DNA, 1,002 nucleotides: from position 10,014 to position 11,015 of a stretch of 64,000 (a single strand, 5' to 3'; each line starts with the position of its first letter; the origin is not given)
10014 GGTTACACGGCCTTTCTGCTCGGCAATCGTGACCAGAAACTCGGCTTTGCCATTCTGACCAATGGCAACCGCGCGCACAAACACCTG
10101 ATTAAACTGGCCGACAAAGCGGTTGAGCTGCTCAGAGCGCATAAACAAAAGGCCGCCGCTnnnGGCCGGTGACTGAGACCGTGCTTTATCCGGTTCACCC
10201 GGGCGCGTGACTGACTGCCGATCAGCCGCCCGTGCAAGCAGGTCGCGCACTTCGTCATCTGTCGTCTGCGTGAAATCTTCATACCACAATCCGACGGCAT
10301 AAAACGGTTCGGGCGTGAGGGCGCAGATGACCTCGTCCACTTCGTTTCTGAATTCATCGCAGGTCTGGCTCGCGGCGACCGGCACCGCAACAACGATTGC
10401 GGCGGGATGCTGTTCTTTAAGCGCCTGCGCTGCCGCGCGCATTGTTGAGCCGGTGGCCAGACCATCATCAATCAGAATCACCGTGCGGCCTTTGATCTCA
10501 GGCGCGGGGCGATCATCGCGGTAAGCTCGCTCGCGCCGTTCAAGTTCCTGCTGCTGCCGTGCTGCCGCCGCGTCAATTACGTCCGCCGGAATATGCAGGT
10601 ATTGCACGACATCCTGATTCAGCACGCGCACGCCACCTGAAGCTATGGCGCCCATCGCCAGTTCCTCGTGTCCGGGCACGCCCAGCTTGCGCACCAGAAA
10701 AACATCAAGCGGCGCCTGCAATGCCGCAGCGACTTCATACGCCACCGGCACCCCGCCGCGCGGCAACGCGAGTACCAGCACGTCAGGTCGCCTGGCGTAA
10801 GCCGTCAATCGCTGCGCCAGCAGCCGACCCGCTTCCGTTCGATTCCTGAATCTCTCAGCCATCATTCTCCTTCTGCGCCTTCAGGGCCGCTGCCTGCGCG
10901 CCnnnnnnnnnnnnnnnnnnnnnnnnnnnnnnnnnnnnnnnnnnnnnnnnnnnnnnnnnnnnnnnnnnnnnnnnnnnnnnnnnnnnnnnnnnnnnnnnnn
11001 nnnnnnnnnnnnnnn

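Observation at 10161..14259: Sigma54 operon resembling the mycobacterial dormancy gene set (hydrolase, Hsp20, two unknowns, Prs, PRTase)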

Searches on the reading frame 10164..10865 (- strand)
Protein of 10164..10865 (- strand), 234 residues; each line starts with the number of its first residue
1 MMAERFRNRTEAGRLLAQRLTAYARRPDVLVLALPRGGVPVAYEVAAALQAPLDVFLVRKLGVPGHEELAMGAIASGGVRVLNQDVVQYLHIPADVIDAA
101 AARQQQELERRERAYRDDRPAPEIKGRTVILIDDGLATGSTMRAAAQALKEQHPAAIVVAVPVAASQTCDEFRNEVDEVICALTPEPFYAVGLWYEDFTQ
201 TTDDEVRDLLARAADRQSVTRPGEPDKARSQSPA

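Call 7: search_protein_families(library=pfam, proteins=[window:10164-10865:-], max_evalue=0.01)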
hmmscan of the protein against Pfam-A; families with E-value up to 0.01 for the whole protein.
window:10164-10865:- (234 aa): 3 families
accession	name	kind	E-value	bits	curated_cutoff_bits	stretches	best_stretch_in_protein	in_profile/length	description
PF00156.33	Pribosyltran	-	2.1e-21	76.3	26.3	2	73-179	35-140/158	Phosphoribosyl transferase domain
PF14681.12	UPRTase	-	5.6e-06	26.4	27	1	102-179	99-175/206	Uracil phosphoribosyltransferase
PF15609.12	PRTase_2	-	0.0002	21.4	28.8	1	126-164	119-157/188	Phosphoribosyl transferase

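Call 8: search_protein_families(library=ncbifam, proteins=[window:10164-10865:-], max_evalue=0.01)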
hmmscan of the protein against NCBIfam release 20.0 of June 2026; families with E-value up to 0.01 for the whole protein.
window:10164-10865:- (234 aa): 36 families (the best 25 are shown)
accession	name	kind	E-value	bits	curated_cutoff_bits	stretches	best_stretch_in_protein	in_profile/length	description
NF006605.0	PRK09162.1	equivalog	2.3e-09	36.9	181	1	76-164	50-136/183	hypoxanthine-guanine phosphoribosyltransferase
TIGR01251.1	ribP_PPkin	subfamily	3.8e-09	35.9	113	1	118-180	202-267/309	ribose-phosphate diphosphokinase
NF001097.0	PRK00129.1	equivalog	1.2e-08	35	114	1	94-179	95-177/209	uracil phosphoribosyltransferase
NF003549.0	PRK05205.1-5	equivalog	4.2e-08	32.9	138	1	90-159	61-133/182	bifunctional pyr operon transcriptional regulator/uracil phosphoribosyltransferase PyrR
TIGR01091.1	upp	equivalog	1e-07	31.9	208.35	1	100-179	99-175/207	uracil phosphoribosyltransferase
NF003547.0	PRK05205.1-3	equivalog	3.5e-07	30.2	230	1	88-163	71-147/194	bifunctional pyr operon transcriptional regulator/uracil phosphoribosyltransferase PyrR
NF002620.0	PRK02277.1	subfamily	5.8e-07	29.4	115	1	123-161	138-176/201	orotate phosphoribosyltransferase-like protein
NF003545.0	PRK05205.1-1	equivalog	6.9e-07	28.9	140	1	65-161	27-125/171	bifunctional pyr operon transcriptional regulator/uracil phosphoribosyltransferase PyrR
NF003548.0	PRK05205.1-4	equivalog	8.4e-07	29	218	1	88-163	57-128/173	bifunctional pyr operon transcriptional regulator/uracil phosphoribosyltransferase PyrR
NF004689.0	PRK06031.1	equivalog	9.5e-07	28.3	175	1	111-177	139-202/233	phosphoribosyltransferase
NF005592.0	PRK07322.1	subfamily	1.5e-06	27.7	143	1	114-165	108-158/180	adenine phosphoribosyltransferase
NF002095.0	PRK00934.1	equivalog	2.9e-06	26.6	296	1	123-181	202-263/287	ribose-phosphate diphosphokinase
TIGR01367.1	pyrE_Therm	equivalog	8.4e-06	25.5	150.25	0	125-163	104-142/187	orotate phosphoribosyltransferase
TIGR01203.1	HGPRTase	equivalog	1.2e-05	25.2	150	1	81-162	40-121/167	hypoxanthine phosphoribosyltransferase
NF002320.0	PRK01259.1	subfamily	1.6e-05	24.5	297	1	123-180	211-271/316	ribose-phosphate diphosphokinase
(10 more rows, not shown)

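Call 9: find_homologous_proteins(query=window:10164-10865:-)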
Query window:10164-10865:- (234 aa): 8000 proteins with E <= 0.001 among 8000 candidates; the best 120 are listed.
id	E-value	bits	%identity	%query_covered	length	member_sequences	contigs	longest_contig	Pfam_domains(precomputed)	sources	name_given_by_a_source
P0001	1.3e-144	497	100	100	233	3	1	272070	PF14681.13,PF00156.34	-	-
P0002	5.1e-114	397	71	74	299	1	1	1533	PF14681.13,PF00156.34,PF15609.13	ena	-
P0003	1.3e-108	380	80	94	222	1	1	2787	PF00156.34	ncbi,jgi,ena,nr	ncbi:MAG TPA: phosphoribosyltransferase [Blastocatellia bacterium]|nr:phosphoribosyltransferase [Bla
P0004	4.5e-108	378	82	93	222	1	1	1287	PF00156.34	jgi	jgi:putative phosphoribosyl transferase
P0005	6.7e-108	377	77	94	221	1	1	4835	PF00156.34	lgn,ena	-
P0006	1.5e-107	376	79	93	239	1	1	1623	PF00156.34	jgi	jgi:putative phosphoribosyl transferase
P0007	2.0e-107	376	77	94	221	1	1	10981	PF00156.34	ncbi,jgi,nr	ncbi:MAG TPA: phosphoribosyltransferase [Pyrinomonadaceae bacterium]|nr:phosphoribosyltransferase [P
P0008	9.7e-107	374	77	94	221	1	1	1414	PF14681.13,PF00156.34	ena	-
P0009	2.4e-106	372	78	94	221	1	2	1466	PF14681.13,PF00156.34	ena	-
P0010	8.4e-106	370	76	95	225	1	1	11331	PF00156.34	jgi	jgi:putative phosphoribosyl transferase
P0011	1.6e-105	370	81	93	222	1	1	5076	PF00156.34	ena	-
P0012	1.8e-105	369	77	91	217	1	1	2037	PF00156.34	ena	-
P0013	2.2e-105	369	78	89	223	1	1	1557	PF14681.13,PF00156.34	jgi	jgi:putative phosphoribosyl transferase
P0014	3.7e-105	368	75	95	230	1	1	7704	PF14681.13,PF00156.34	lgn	-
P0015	4.2e-105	368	78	91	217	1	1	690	PF00156.34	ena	-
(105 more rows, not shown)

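Call 15: search_solved_structures(query=window:10164-10865:-, max_evalue=0.01)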
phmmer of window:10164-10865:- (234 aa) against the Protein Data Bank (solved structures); distinct sequences matched with E-value up to 0.01: 7.
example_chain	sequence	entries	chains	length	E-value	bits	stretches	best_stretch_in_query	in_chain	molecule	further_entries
1wd5_A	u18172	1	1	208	5.7e-42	147.1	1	5-211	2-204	hypothetical protein TT1426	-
4s2u_A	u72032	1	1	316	0.00057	22.9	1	123-183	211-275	Ribose-phosphate pyrophosphokinase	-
7xmu_A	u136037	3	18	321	0.00058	22.8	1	123-183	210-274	Ribose-phosphate pyrophosphokinase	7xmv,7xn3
6asv_A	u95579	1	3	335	0.00064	22.7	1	123-183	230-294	Ribose-phosphate pyrophosphokinase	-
1ufr_A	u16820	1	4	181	0.0021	21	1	90-163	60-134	pyr mRNA-binding attenuation protein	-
2e55_A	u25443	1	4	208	0.0051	19.7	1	120-173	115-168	Uracil phosphoribosyltransferase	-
3ohp_A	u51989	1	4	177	0.0074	19.2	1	68-193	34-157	Hypoxanthine phosphoribosyltransferase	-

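Call 16: search_protein_families(library=padloc, proteins=[window:10164-10865:-], max_evalue=0.01)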
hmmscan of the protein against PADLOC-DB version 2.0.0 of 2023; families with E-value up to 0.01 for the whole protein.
window:10164-10865:- (234 aa): 2 families
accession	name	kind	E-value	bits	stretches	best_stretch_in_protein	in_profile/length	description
PDLC03962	ShosT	-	9.5e-08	30.2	1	120-169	165-214/237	-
PDLC03928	PsyrT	-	0.0071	12.7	1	120-166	639-684/689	-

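Call 18: find_related_loci(query=window:10164-10865:-, collection=genome_contigs, flank=10000)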
Query window:10164-10865:- (234 aa) in genome_contigs; peptide patterns used: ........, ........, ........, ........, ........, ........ (x = any residue, [..] = any of these).
600 stretches matched a pattern (row limit reached: there are more); 546 encode a relative of the query (tblastn E <= 1e-3); the best 80 are kept; 80 distinct loci.
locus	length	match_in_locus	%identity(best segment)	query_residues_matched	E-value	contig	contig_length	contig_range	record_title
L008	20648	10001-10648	74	6-221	3e-106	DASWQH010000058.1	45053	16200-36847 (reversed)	MAG TPA_asm: Pyrinomonadaceae bacterium isolate SMAG_U3489 k141_2326264, whole genome shotgun sequence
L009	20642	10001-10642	77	6-219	2e-105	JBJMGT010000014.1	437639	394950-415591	MAG: Pyrinomonadaceae bacterium isolate H3_16_all_fractions_metab_47_61_0 k255_4368270, whole genome shotgun sequence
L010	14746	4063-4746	71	1-222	1e-104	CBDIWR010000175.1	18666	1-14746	uncultured bacterium isolate NR2_7_metabat genome assembly, contig: k141_66477, whole genome shotgun sequence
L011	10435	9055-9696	76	1-213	2e-104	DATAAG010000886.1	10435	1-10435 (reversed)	MAG TPA_asm: Longimicrobium sp. isolate SMAG_U6666 k141_3722888, whole genome shotgun sequence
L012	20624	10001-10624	75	6-213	2e-102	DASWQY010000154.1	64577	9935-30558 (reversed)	MAG TPA_asm: Pyrinomonadaceae bacterium isolate SMAG_U3507 k141_894155, whole genome shotgun sequence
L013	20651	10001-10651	75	6-222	2e-102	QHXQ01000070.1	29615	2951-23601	MAG: Acidobacteria bacterium isolate gp4 AA16 14_0919_09_20cm_scaffold_217_curated, whole genome shotgun sequence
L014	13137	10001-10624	73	6-213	1e-100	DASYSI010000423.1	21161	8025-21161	MAG TPA_asm: Burkholderiales bacterium isolate SMAG_U4534 k141_476654, whole genome shotgun sequence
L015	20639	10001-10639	74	6-218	5e-100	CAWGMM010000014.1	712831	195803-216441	MAG: uncultured Isosphaeraceae bacterium isolate MFD09495.bin.2.81 genome assembly, contig: contig_9950, whole genome sh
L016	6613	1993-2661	68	2-223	5e-99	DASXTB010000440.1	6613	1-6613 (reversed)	MAG TPA_asm: Acidobacteriota bacterium isolate SMAG_U4681 k141_1484243, whole genome shotgun sequence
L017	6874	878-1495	73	5-210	1e-98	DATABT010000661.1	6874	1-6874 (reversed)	MAG TPA_asm: Longimicrobium sp. isolate SMAG_U6705 k141_2214392, whole genome shotgun sequence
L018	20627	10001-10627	70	2-210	4e-98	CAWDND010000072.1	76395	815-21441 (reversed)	MAG: uncultured Planctomycetaceae bacterium isolate MFD04944.bin.2.71 genome assembly, contig: contig_58838, whole genom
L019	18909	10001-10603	75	6-206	7e-98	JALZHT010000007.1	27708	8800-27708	MAG: Acidobacteriota bacterium isolate SON bin9 SC8834_NODE_49_length_27708_cov_1.649831, whole genome shotgun sequence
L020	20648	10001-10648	73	5-220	1e-97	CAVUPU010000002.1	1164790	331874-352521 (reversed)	MAG: uncultured Acidobacteriota bacterium isolate MFD06229.bin.2.137 genome assembly, contig: contig_12578, whole genome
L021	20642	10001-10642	69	6-219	1e-97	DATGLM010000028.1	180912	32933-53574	MAG TPA_asm: Ktedonobacteraceae bacterium isolate SMAG_U9886 k141_379693, whole genome shotgun sequence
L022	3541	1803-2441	77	6-218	3e-98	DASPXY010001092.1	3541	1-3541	MAG TPA_asm: Gemmataceae bacterium isolate SMAG_U11579 k141_203532, whole genome shotgun sequence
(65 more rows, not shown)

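Call 68: search_dna_similar(query=window:10164-10865:-, collection=plasmids, mode=protein, max_rows=40, max_evalue=1e-30)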
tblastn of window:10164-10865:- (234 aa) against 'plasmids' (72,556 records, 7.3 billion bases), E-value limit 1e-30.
Records with a match: 82; places in all: 87; records where one place covers at least 80% of the query: 80.
Best place of each record, by identity: 60-80% 2; <60% 80.
By first word of the organism name: Sphingobium 12; Paracoccus 11; Rhodococcus 10; Rhizobium 7; Acaryochloris 4; Deinococcus 3; Cupriavidus 3; Halorussus 3; Nostoc 2; Embleya 2; and 20 more.
By predicted mobility (MOB-suite, as given by PLSDB): non-mobilizable 63; mobilizable 10; conjugative 9.
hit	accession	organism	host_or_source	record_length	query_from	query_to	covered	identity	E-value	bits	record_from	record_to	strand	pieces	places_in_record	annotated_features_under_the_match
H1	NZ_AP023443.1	Nostoc sp. MS1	-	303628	2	212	90%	64.5%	1e-71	244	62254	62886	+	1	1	phosphoribosyltransferase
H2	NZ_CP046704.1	Nostoc sp. ATCC 53789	-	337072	2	211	90%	62.4%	1e-68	235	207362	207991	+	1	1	phosphoribosyltransferase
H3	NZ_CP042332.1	Bosea sp. F3-2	soybean,soil sample,rhizosphere soil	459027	1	226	97%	57.5%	6e-60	210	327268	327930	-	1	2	erythromycin esterase family protein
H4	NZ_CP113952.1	Rhodococcus sp. JS3073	culture,soil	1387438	6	226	94%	55.7%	9e-52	186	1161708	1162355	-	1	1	record has no annotation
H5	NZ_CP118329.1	Rhodococcus sp. DK17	pure culture,crude oil-contaminated soil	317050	6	226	94%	55.7%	1e-51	186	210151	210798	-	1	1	erythromycin esterase family protein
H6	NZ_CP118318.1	Rhodococcus sp. DK180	pure culture,crude oil-contaminated soil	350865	6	226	94%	55.7%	1e-51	186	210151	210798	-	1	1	erythromycin esterase family protein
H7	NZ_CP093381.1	Rhodococcus opacus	cell culture,forest soil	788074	6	226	94%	55.7%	9e-51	184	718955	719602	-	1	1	erythromycin esterase family protein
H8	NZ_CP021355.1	Rhodococcus oxybenzonivorans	river sediment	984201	6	226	94%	55.2%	4e-51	184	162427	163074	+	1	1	erythromycin esterase family protein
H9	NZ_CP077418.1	Rhodococcus qingshengii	pure culture,oil-contaminated water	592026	6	218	91%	55.4%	2e-47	174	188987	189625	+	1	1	erythromycin esterase family protein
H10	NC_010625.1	Paraburkholderia phymatum STM815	-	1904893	2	233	99%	50.4%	1e-45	169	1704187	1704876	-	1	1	record has no annotation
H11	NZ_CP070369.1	Paracoccus methylovorus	whole organism,grassland soil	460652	6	234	98%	51.1%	1e-43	163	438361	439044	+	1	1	phosphoribosyltransferase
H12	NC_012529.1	Deinococcus deserti VCD115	-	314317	2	218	93%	53.2%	8e-44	164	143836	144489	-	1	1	phosphoribosyltransferase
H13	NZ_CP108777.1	Embleya sp. NBC_00896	-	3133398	6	228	95%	51.1%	1e-42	160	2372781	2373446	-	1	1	none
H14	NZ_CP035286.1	Paracoccus versutus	whole organism,soil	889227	6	225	94%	51.8%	3e-40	154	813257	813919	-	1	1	phosphoribosyltransferase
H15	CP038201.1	Paracoccus ferrooxidans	single cell,bioreactor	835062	6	225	94%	51.8%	3e-40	154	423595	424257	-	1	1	phosphoribosyltransferase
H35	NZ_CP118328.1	Rhodococcus sp. DK17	pure culture,crude oil-contaminated soil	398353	6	213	89%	50.0%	4e-40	153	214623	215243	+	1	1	alpha/beta family hydrolase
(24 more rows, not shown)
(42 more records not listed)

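Call 69: get_annotated_region(hit=H5, flank=9000)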
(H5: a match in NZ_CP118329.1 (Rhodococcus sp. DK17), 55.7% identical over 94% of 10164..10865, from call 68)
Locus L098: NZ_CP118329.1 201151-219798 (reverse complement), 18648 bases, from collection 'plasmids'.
description: Rhodococcus sp. DK17 plasmid pDK2, complete sequence
organism: Rhodococcus sp. DK17 (NCBI taxid 186196)
taxonomy: Bacteria; Actinomycetota; Actinomycetes; Mycobacteriales; Nocardiaceae; Rhodococcus; Rhodococcus sp. DK17
host: -; source: pure culture,crude oil-contaminated soil; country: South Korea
typing (MOB-suite, as given by PLSDB): non-mobilizable
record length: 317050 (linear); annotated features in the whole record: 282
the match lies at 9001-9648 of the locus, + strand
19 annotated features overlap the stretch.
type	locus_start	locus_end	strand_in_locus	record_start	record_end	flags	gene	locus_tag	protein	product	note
CDS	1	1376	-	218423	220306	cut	dnaK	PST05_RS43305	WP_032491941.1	molecular chaperone DnaK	GO:0006457 - protein folding [Evidence IEA]; GO:0006950 - response to stress [Evidence IEA]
CDS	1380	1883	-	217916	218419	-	-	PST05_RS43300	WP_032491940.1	general stress protein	-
CDS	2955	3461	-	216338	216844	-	-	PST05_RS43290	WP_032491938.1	general stress protein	-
CDS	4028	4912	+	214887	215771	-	-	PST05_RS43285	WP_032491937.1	universal stress protein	-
CDS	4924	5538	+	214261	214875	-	-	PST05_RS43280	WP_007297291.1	hypothetical protein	-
CDS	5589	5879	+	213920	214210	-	-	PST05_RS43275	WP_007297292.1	hypothetical protein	-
CDS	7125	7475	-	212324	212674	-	-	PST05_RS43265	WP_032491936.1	hypothetical protein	-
CDS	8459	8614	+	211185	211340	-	-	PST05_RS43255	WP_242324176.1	universal stress protein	-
CDS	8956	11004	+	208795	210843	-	-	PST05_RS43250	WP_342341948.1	erythromycin esterase family protein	GO:0046677 - response to antibiotic [Evidence IEA]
CDS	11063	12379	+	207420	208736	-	-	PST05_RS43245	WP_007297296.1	NAD(P)/FAD-dependent oxidoreductase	-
CDS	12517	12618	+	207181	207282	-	-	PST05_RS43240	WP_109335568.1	universal stress protein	-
CDS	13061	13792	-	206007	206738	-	-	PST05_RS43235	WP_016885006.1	class II aldolase/adducin family protein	-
CDS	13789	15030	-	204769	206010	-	-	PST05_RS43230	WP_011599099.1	FAD-dependent oxidoreductase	-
CDS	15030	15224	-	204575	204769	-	-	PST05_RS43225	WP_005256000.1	ferredoxin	-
CDS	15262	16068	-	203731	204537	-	hcaB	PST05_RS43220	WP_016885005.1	3-(cis-5,6-dihydroxycyclohexa-1, 3-dien-1-yl)propanoate dehydrogenase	-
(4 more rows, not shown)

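Call 70: get_annotated_region(hit=H35, flank=9000)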
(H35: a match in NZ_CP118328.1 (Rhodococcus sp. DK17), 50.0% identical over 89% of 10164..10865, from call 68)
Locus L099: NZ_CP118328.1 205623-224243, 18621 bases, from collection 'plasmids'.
description: Rhodococcus sp. DK17 plasmid pDK1, complete sequence
organism: Rhodococcus sp. DK17 (NCBI taxid 186196)
taxonomy: Bacteria; Actinomycetota; Actinomycetes; Mycobacteriales; Nocardiaceae; Rhodococcus; Rhodococcus sp. DK17
host: -; source: pure culture,crude oil-contaminated soil; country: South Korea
typing (MOB-suite, as given by PLSDB): non-mobilizable; replicon rep_cluster_313
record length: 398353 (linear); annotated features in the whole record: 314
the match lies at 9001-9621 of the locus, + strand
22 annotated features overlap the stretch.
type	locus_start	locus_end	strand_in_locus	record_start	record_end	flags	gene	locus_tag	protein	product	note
CDS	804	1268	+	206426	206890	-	-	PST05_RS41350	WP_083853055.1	pyridoxamine 5'-phosphate oxidase family protein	-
CDS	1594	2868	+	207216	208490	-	-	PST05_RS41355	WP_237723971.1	wax ester/triacylglycerol synthase domain-containing protein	GO:0045017 - glycerolipid biosynthetic process [Evidence IEA]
CDS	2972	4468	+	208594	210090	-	-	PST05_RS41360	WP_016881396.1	DUF4389 domain-containing protein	-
CDS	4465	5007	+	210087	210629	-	-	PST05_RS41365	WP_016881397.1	flavodoxin domain-containing protein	-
CDS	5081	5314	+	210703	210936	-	-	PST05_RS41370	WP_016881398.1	PLDc N-terminal domain-containing protein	-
CDS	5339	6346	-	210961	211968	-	-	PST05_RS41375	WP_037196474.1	potassium channel protein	-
CDS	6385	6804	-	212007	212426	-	-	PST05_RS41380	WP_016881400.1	universal stress protein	-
CDS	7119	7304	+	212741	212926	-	-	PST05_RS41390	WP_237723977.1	hypothetical protein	-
CDS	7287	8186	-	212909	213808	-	-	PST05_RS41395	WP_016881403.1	SPFH domain-containing protein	-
CDS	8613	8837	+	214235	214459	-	-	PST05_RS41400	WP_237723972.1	hypothetical protein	-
CDS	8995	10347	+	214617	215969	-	-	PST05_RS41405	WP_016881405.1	alpha/beta family hydrolase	-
CDS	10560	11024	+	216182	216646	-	-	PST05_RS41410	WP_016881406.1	Hsp20/alpha crystallin family protein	-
CDS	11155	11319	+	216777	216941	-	-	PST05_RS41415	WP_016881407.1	hypothetical protein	-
CDS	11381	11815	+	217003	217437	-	-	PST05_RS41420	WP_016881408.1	CBS domain-containing protein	-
CDS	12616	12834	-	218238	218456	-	-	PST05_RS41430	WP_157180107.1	hypothetical protein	-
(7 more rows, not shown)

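Call 86: search_protein_families(library=pfam, proteins=[L098:8956-11001:+, L099:8995-10344:+], max_evalue=0.0001)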
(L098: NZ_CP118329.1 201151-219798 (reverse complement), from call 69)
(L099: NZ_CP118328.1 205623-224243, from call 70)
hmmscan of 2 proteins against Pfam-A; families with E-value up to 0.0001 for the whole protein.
L098:8956-11001:+ (682 aa): 2 families
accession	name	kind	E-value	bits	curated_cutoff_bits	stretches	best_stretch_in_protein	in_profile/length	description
PF05139.19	Erythro_esteras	-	1.4e-132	443.2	26.4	1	295-657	1-358/358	Erythromycin esterase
PF00156.33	Pribosyltran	-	2.6e-17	63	26.3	1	24-192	17-143/158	Phosphoribosyl transferase domain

L099:8995-10344:+ (450 aa): 3 families
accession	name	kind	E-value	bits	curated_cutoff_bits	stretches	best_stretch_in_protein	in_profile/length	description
PF00156.33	Pribosyltran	-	1.7e-13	50.6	26.3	1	8-168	13-133/158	Phosphoribosyl transferase domain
PF12146.15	Hydrolase_4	-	4.1e-08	33.3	27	0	252-358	2-105/239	Serine aminopeptidase, S33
PF20408.4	Abhydrolase_11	-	9.4e-07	29.2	27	1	256-419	4-170/193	Alpha/beta hydrolase domain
